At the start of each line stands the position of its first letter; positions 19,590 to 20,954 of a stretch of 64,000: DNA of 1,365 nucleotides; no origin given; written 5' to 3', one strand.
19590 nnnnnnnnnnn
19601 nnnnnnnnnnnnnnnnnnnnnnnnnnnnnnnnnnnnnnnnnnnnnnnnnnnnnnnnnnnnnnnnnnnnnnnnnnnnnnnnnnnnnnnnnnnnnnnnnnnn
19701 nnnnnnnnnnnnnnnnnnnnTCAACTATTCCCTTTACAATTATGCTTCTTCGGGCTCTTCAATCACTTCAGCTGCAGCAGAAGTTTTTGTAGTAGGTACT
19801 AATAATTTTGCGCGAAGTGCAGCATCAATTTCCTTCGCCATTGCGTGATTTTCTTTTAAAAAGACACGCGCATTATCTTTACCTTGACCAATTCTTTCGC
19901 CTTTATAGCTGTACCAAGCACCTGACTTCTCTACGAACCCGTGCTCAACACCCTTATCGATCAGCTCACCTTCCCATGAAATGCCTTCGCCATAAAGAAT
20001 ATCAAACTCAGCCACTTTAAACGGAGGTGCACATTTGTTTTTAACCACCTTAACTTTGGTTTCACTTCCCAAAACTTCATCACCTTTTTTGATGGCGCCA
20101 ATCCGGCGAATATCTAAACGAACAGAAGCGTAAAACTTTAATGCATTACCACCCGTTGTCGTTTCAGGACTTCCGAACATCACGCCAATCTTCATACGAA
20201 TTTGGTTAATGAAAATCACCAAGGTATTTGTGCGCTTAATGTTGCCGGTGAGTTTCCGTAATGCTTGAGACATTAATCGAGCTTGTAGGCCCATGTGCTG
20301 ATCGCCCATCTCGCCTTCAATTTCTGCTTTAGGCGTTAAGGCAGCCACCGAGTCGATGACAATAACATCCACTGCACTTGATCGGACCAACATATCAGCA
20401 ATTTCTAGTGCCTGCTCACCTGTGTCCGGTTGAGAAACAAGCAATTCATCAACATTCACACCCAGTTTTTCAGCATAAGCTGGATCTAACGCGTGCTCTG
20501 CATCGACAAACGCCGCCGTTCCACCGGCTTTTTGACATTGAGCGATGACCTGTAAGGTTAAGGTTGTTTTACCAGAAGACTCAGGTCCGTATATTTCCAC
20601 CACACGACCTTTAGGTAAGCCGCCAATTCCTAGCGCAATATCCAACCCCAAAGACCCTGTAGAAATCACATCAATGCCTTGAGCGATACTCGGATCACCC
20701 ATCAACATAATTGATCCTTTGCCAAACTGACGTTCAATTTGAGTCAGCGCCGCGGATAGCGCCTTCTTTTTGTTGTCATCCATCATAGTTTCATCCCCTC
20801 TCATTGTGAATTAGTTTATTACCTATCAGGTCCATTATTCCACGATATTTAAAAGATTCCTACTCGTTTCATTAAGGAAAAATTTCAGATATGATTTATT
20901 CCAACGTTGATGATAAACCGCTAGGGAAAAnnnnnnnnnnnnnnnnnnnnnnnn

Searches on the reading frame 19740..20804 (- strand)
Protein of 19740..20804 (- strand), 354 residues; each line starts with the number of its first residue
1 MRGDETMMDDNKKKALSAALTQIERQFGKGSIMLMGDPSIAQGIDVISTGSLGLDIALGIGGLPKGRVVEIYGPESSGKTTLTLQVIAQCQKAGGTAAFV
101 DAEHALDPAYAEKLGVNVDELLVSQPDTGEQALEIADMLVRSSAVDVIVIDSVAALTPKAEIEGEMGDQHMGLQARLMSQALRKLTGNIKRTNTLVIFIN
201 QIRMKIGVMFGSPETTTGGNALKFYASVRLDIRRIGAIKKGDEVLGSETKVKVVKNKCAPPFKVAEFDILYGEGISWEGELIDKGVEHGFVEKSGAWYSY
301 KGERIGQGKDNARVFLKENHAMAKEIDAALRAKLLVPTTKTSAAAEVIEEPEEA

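Call 9: search_protein_families(library=pfam, proteins=[window:19740-20804:-], max_evalue=0.001)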
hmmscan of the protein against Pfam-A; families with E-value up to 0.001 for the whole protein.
window:19740-20804:- (354 aa): 9 families
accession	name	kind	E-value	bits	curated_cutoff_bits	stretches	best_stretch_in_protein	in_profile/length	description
PF00154.27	RecA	-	1.3e-144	480.8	27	1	14-276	1-262/262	recA bacterial DNA recombination protein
PF21096.2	RecA_C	-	4.2e-24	84.9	27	1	279-334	1-56/57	RecA C-terminal domain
PF08423.17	Rad51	-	1.4e-09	38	22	1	46-234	7-211/244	Rad51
PF06745.19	ATPase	-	4.5e-08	33.2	26.6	1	48-121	2-77/231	KaiC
PF01637.24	ATPase_2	-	3.8e-06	27.3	33.2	1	68-200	22-117/225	ATPase domain predominantly from Archaea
PF13191.12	AAA_16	-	0.00012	23.1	32.6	1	66-201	24-140/167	AAA ATPase domain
PF13479.12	AAA_24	-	0.00015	22.1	27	1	67-158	3-78/195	AAA domain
PF13481.12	AAA_25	-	0.00017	21.7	27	0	62-106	29-84/195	AAA domain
PF00004.35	AAA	-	0.00078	20.3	21.2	0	71-181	3-92/131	ATPase family associated with various cellular activities (AAA)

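Call 29: find_encoding_contigs(protein=window:19740-20804:-, flank=10000, max_places=6)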
Protein window:19740-20804:- (354 aa): no gene with exactly this product is on record in the collection.
